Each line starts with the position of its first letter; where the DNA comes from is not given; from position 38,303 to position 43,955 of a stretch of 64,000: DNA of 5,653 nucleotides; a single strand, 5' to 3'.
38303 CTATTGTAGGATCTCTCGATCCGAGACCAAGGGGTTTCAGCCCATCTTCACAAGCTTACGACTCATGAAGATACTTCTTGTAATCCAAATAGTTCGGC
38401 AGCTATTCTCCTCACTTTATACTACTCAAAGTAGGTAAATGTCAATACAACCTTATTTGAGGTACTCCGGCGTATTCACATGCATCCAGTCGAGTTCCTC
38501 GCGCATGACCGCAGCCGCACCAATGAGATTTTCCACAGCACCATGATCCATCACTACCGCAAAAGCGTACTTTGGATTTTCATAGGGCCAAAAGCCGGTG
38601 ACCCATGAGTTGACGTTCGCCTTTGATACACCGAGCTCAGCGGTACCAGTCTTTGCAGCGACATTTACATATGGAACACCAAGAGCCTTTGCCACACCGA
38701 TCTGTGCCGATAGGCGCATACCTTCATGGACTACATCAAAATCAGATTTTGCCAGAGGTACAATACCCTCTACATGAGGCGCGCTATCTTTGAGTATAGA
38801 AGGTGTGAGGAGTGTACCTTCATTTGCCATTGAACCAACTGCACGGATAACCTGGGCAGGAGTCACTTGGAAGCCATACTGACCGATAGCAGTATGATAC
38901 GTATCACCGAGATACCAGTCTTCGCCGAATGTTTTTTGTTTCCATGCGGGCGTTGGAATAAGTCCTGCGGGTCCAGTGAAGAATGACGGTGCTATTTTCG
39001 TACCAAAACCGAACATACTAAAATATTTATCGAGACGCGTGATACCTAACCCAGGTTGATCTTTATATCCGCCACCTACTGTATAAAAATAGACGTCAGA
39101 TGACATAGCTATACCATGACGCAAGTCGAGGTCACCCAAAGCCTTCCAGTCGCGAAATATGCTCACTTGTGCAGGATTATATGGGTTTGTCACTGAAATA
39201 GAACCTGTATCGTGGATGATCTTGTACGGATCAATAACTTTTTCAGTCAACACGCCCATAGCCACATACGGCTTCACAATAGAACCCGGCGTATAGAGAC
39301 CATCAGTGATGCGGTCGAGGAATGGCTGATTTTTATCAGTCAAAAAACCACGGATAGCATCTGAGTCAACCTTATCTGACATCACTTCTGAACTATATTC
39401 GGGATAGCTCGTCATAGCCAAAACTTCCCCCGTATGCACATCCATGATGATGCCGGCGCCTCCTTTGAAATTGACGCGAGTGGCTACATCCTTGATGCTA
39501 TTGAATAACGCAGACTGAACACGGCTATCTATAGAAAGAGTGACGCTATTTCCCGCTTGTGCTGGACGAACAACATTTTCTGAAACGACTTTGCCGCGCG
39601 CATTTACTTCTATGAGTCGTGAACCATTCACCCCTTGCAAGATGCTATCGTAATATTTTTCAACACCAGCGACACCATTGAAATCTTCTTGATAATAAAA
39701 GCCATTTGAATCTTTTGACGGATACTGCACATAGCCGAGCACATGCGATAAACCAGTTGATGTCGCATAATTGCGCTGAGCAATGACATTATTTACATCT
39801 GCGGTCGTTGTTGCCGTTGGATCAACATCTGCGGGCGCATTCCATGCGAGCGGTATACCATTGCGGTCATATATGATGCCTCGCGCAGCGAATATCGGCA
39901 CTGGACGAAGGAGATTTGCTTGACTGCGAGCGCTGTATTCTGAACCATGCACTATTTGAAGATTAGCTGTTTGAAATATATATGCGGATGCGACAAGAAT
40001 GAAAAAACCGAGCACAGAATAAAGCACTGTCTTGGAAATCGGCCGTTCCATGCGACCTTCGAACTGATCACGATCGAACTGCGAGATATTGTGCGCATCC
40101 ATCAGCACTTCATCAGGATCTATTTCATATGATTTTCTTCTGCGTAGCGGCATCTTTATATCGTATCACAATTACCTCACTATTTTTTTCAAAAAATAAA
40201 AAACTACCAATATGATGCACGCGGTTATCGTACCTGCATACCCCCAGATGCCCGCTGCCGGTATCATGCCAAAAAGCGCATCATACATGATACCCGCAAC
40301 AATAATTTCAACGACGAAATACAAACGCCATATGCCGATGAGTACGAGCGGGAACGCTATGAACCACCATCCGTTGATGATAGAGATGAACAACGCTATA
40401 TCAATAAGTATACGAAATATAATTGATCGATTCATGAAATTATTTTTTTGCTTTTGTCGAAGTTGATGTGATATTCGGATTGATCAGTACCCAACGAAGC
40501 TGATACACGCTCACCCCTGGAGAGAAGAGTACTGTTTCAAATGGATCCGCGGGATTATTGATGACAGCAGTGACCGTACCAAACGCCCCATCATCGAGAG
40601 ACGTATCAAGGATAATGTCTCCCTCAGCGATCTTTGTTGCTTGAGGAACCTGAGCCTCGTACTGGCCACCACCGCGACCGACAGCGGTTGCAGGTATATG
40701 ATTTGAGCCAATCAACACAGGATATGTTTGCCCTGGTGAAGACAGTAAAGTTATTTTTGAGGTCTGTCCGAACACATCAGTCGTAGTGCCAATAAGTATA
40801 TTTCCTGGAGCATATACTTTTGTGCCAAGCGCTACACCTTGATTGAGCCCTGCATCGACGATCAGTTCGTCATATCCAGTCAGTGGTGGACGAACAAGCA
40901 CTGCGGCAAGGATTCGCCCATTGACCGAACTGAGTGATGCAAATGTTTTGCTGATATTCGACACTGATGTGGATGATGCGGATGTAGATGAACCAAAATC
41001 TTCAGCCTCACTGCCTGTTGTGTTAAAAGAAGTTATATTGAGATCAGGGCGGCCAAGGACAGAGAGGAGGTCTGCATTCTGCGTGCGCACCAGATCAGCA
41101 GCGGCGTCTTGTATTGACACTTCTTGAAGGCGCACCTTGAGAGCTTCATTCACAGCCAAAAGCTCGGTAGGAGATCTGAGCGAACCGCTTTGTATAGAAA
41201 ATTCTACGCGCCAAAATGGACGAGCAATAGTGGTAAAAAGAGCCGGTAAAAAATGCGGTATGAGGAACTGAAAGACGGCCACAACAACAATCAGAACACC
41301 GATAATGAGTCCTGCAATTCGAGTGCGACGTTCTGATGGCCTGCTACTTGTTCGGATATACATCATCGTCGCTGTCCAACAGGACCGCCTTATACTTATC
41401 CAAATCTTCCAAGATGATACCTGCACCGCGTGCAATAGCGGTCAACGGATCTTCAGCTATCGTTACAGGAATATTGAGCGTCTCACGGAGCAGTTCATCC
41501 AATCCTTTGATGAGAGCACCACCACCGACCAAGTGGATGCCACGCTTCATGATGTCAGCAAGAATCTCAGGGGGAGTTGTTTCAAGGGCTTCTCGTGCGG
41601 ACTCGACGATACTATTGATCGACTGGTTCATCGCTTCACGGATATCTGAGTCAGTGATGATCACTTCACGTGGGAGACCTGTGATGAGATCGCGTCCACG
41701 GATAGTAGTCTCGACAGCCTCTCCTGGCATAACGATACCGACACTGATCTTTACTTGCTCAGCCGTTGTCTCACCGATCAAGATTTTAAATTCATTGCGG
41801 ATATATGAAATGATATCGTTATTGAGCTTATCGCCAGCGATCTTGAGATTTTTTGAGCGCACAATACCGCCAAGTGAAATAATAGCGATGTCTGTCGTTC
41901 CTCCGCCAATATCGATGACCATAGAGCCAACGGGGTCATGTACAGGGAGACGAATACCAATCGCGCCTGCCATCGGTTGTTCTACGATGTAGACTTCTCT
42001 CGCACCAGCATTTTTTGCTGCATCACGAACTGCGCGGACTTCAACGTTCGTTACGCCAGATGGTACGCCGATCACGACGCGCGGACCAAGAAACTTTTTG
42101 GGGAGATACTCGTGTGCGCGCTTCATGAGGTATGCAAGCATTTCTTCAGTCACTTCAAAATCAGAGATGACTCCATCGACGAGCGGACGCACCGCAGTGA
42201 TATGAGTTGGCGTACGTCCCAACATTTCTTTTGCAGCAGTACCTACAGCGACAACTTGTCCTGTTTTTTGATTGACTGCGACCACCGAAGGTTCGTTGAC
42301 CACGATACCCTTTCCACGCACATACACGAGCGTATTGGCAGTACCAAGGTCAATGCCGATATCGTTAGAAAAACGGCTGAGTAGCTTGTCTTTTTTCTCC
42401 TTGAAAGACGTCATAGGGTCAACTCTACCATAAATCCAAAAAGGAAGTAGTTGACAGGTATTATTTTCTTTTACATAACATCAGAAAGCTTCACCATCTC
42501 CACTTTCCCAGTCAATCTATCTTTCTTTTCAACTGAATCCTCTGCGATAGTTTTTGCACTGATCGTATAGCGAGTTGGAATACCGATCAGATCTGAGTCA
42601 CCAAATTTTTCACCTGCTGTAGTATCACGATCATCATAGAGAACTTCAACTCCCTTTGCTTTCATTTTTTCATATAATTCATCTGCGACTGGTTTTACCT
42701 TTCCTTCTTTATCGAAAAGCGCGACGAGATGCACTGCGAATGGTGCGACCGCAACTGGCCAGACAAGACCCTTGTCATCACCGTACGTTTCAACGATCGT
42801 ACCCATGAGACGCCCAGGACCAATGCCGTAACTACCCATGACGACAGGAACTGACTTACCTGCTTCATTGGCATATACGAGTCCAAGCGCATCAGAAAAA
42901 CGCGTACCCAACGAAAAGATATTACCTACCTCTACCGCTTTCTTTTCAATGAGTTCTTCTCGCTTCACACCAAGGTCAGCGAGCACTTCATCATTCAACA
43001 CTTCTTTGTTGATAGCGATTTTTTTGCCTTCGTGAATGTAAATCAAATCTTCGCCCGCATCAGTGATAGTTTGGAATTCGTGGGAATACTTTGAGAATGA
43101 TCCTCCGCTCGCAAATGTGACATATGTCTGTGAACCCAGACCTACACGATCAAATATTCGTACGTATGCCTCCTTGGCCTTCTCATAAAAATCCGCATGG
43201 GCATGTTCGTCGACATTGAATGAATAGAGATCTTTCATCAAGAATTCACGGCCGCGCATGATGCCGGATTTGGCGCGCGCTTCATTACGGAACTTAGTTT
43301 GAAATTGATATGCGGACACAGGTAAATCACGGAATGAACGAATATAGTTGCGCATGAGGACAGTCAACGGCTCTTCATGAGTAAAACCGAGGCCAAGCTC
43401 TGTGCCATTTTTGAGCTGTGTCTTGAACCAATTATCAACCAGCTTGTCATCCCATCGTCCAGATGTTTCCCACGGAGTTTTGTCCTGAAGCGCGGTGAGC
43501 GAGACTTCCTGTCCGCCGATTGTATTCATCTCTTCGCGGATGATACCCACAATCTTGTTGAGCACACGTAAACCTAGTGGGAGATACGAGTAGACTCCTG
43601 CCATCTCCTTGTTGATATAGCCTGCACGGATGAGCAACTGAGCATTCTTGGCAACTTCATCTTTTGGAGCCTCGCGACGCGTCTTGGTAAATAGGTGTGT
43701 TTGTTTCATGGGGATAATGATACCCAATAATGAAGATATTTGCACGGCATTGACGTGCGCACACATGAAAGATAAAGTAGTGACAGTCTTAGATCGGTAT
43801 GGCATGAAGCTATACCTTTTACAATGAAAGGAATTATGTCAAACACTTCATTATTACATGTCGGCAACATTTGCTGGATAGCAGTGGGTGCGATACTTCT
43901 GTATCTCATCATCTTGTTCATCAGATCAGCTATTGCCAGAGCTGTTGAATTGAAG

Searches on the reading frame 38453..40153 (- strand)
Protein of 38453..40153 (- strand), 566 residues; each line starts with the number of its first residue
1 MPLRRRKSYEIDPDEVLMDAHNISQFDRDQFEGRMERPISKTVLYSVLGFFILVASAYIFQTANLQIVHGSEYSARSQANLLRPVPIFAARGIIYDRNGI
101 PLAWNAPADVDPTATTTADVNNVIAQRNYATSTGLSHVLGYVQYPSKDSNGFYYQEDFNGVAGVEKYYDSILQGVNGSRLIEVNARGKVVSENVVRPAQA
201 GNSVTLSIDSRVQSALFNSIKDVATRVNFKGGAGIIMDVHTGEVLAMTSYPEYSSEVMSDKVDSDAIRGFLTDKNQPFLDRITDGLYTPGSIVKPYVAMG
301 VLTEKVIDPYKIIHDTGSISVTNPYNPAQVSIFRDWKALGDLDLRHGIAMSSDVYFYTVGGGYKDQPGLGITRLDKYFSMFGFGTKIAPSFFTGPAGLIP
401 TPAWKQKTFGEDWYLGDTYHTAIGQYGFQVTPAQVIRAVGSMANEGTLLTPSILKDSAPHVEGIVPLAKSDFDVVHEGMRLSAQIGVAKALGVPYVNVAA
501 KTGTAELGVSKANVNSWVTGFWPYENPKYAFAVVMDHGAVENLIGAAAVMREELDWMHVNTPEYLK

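Call 8: search_protein_families(library=pfam, proteins=[window:38453-40153:-], max_evalue=0.00001)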
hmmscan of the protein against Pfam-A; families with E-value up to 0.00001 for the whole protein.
window:38453-40153:- (566 aa): 2 families
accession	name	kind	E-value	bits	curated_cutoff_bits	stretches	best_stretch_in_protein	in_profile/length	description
PF00905.27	Transpeptidase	-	4e-45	154.7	22.1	1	233-542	2-286/299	Penicillin binding protein transpeptidase domain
PF03717.20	PBP_dimer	-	9.9e-17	62.4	24.4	1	125-192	106-178/180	Penicillin-binding Protein dimerisation domain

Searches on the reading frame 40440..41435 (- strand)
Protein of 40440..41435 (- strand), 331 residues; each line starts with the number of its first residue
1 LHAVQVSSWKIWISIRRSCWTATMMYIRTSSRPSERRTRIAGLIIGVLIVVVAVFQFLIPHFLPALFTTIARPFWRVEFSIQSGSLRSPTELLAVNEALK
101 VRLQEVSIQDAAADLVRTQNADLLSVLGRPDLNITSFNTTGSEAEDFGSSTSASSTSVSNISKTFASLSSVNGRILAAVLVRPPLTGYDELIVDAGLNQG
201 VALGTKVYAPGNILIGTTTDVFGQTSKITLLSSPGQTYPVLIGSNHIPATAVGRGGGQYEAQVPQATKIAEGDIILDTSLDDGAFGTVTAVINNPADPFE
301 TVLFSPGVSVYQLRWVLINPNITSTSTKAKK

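Call 13: search_protein_families(library=pfam, proteins=[window:40440-41435:-], max_evalue=0.0001)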
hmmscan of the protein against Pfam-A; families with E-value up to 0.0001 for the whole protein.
window:40440-41435:- (331 aa): 1 family
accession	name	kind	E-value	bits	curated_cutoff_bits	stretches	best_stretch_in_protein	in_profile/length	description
PF04085.20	MreC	-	8.1e-14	52.1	28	1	182-318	4-145/147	Rod shape-determining protein MreC, barrel core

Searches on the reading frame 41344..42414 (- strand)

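Call 13: search_protein_families(library=pfam, proteins=[window:41344-42414:-], max_evalue=0.0001)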
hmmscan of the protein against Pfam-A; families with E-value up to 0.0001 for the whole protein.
window:41344-42414:- (356 aa): 5 families
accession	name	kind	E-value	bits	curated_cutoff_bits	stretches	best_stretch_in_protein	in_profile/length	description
PF06723.19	MreB_Mbl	-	3.8e-135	450.4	27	1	16-342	1-326/327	MreB/Mbl protein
PF14450.12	FtsA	-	1.6e-14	54.8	31.8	1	165-322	1-112/127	Cell division protein FtsA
PF00012.26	HSP70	-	1.4e-13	50.4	20.6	1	86-334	111-371/599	Hsp70 protein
PF00022.25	Actin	-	4e-08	32.7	27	0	42-208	31-190/410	Actin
PF11104.14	PilM_2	-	1.8e-05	24.3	27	0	293-338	278-322/340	Type IV pilus assembly protein PilM;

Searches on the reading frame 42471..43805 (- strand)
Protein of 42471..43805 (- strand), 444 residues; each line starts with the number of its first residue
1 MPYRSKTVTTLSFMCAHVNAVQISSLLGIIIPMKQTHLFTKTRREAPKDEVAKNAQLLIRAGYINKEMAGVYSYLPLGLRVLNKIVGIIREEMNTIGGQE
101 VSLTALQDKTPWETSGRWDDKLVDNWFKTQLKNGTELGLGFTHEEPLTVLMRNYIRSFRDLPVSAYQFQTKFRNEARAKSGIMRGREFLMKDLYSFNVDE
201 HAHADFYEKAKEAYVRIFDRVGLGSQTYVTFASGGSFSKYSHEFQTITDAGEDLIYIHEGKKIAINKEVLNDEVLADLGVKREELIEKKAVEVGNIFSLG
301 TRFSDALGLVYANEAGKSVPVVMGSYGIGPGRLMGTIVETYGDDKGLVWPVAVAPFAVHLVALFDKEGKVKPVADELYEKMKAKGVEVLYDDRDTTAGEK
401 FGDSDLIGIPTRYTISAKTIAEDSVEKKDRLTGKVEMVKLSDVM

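Call 8: search_protein_families(library=pfam, proteins=[window:42471-43805:-], max_evalue=0.00001)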
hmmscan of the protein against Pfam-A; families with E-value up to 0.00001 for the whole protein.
window:42471-43805:- (444 aa): 2 families
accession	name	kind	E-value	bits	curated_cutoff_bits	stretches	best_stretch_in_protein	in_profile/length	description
PF00587.30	tRNA-synt_2b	-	2.1e-28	100.1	29.3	1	127-341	1-179/179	tRNA synthetase class II core domain (G, H, P, S and T)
PF03129.25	HGTP_anticodon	-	2.7e-14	53.5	21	1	360-443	4-87/94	Anticodon binding domain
